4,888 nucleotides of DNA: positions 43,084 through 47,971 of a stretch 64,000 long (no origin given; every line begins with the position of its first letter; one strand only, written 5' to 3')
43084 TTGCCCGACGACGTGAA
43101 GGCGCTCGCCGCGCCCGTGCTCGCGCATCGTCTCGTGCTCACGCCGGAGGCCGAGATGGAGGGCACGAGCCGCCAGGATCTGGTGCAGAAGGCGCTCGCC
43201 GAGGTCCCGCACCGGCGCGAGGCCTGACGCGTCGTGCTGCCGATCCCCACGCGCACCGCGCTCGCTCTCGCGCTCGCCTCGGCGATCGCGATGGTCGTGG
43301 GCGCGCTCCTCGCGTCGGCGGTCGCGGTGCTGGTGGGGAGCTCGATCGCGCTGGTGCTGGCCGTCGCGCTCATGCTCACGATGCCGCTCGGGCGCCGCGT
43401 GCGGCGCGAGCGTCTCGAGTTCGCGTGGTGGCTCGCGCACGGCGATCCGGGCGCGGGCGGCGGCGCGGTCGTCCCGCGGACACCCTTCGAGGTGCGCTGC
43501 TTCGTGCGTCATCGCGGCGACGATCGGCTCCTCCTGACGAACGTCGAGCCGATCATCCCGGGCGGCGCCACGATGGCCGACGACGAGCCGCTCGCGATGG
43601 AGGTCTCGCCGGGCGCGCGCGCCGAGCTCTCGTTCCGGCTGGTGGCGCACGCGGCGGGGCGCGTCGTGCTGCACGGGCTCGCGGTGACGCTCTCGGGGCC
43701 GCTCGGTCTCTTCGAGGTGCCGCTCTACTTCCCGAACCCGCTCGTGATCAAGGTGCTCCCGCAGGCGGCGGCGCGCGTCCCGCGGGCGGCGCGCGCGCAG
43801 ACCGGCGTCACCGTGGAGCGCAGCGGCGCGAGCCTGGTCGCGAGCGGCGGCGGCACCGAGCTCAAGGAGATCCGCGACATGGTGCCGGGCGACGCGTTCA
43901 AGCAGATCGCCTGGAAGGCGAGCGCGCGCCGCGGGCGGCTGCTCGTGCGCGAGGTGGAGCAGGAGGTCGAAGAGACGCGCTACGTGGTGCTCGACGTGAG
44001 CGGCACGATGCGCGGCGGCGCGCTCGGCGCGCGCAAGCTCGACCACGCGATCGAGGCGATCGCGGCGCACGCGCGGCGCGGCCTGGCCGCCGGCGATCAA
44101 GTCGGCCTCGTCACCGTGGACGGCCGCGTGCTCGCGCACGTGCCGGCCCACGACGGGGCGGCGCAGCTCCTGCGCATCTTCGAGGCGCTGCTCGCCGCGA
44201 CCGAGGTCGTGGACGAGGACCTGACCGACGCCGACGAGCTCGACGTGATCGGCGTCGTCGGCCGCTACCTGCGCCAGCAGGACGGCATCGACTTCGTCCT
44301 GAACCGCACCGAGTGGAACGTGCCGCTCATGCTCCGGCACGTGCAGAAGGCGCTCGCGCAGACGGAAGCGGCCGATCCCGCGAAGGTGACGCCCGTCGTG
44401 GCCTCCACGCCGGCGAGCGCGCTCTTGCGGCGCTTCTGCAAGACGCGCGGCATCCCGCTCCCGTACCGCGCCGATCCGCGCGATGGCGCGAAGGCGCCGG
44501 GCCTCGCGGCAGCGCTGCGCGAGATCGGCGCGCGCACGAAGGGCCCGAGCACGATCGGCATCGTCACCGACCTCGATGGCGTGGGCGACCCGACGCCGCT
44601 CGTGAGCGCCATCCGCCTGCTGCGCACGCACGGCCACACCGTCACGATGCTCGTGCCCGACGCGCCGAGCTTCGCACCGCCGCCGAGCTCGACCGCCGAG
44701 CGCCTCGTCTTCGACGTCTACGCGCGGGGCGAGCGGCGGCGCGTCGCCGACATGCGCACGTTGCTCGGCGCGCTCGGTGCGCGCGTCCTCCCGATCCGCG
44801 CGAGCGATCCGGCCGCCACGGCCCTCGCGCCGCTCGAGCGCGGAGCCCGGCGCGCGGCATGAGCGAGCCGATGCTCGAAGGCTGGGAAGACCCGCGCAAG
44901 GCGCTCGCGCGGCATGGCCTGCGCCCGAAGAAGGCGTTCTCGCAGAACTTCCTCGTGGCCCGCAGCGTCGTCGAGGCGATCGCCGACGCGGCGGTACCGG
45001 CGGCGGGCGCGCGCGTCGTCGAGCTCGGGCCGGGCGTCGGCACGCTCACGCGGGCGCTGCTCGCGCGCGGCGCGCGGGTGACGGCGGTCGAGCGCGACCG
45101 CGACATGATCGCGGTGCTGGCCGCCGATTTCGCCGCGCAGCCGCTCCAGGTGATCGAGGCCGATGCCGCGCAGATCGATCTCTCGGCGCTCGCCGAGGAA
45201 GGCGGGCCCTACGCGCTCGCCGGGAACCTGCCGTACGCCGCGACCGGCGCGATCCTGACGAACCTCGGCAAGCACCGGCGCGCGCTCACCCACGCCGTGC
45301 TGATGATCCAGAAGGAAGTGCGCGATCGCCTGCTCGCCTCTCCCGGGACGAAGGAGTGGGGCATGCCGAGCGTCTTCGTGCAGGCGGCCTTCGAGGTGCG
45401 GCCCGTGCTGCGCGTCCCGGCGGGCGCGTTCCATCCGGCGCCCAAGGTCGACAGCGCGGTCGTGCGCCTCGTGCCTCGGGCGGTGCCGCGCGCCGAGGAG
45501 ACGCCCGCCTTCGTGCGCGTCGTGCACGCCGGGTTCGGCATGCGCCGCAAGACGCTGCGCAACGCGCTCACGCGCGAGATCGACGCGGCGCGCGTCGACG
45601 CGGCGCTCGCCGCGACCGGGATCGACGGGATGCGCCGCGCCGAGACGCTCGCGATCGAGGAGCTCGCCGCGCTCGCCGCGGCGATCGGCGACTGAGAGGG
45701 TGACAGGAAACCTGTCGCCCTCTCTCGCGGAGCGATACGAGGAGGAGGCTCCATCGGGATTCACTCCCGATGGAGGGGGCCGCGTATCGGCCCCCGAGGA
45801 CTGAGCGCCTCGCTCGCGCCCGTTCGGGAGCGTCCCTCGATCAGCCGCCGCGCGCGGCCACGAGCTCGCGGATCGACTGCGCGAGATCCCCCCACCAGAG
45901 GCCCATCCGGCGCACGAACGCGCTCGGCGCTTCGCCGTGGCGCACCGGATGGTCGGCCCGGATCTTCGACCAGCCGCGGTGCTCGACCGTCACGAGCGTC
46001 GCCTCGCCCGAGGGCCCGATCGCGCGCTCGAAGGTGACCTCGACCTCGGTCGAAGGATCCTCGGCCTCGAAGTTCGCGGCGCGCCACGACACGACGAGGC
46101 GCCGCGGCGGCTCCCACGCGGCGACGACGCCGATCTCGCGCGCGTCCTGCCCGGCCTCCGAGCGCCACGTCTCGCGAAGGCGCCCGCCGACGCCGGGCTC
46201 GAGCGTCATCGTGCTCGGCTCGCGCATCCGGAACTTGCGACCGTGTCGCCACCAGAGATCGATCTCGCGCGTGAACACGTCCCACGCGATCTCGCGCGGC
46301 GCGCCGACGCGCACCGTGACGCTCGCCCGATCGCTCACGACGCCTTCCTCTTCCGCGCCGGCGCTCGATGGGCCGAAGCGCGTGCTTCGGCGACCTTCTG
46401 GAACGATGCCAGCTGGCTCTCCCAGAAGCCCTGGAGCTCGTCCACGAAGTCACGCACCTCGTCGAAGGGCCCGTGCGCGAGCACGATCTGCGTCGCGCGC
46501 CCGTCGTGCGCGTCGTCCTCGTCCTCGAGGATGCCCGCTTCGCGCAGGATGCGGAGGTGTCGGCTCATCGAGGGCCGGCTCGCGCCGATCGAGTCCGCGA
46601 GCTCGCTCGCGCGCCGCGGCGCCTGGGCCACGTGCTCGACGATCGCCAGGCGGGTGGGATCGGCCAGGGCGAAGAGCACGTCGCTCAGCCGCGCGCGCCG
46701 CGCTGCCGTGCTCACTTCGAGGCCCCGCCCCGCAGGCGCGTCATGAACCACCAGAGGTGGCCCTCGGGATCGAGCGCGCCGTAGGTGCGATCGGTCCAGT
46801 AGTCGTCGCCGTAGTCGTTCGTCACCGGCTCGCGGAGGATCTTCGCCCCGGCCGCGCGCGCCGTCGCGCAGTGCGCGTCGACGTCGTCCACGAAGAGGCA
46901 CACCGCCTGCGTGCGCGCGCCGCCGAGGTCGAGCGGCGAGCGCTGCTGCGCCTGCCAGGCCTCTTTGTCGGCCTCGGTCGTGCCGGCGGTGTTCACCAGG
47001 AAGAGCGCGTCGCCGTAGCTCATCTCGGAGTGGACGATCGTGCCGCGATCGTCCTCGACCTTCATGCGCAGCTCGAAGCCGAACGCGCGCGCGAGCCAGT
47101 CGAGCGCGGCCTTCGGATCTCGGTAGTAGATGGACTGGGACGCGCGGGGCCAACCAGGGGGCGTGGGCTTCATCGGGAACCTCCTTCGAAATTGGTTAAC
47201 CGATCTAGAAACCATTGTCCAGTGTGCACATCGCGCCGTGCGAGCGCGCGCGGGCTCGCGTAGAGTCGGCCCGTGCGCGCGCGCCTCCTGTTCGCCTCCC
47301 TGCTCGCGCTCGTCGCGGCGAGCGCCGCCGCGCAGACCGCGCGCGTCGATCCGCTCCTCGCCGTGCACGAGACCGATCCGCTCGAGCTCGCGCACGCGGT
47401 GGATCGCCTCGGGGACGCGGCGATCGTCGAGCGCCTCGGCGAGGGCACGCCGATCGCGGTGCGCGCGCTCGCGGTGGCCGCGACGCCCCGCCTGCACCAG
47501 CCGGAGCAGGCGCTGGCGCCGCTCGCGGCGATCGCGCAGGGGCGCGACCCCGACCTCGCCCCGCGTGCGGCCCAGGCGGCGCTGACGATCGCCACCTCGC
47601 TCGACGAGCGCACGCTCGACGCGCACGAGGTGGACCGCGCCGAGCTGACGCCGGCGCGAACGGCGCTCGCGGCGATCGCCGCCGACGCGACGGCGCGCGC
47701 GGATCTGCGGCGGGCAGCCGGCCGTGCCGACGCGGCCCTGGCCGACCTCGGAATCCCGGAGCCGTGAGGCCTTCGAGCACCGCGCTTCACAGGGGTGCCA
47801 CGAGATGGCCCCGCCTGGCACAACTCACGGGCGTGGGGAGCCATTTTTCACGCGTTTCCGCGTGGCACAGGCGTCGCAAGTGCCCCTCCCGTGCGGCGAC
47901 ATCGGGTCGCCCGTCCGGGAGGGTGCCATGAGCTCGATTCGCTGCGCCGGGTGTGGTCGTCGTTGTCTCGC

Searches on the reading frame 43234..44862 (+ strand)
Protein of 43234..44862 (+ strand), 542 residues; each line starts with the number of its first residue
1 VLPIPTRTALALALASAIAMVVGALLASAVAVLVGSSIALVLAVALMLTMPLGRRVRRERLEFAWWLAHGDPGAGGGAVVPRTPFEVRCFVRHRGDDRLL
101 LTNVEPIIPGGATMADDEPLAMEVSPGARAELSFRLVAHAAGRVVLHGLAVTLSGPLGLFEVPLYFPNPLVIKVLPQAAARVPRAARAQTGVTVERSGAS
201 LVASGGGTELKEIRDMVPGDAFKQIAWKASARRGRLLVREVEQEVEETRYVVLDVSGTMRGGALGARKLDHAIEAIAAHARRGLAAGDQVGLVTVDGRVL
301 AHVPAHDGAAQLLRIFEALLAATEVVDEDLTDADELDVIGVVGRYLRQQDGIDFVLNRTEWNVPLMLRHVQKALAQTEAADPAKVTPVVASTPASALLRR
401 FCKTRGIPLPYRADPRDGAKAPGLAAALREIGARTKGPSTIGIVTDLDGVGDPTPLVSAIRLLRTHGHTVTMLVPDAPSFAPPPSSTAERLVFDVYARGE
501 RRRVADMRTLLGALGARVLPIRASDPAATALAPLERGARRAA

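Call 86: search_protein_families(library=pfam, proteins=[window:43234-44862:+], max_evalue=0.00001)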
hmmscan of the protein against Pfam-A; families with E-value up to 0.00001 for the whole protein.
window:43234-44862:+ (542 aa): 2 families
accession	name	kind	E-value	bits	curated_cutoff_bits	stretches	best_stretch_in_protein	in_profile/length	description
PF01882.25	DUF58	-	2.7e-18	66.4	23.4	1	212-323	1-112/216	Protein of unknown function DUF58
PF13519.12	VWA_2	-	2.7e-08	34.8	27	1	251-322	3-72/107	von Willebrand factor type A domain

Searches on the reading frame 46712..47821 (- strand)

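Call 86: search_protein_families(library=pfam, proteins=[window:46712-47821:-], max_evalue=0.00001)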
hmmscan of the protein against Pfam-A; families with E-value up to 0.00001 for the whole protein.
window:46712-47821:- (369 aa): 1 family
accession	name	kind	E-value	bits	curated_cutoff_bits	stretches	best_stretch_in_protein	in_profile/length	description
PF00903.31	Glyoxalase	-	1e-11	45.7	20.6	1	231-359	7-121/121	Glyoxalase/Bleomycin resistance protein/Dioxygenase superfamily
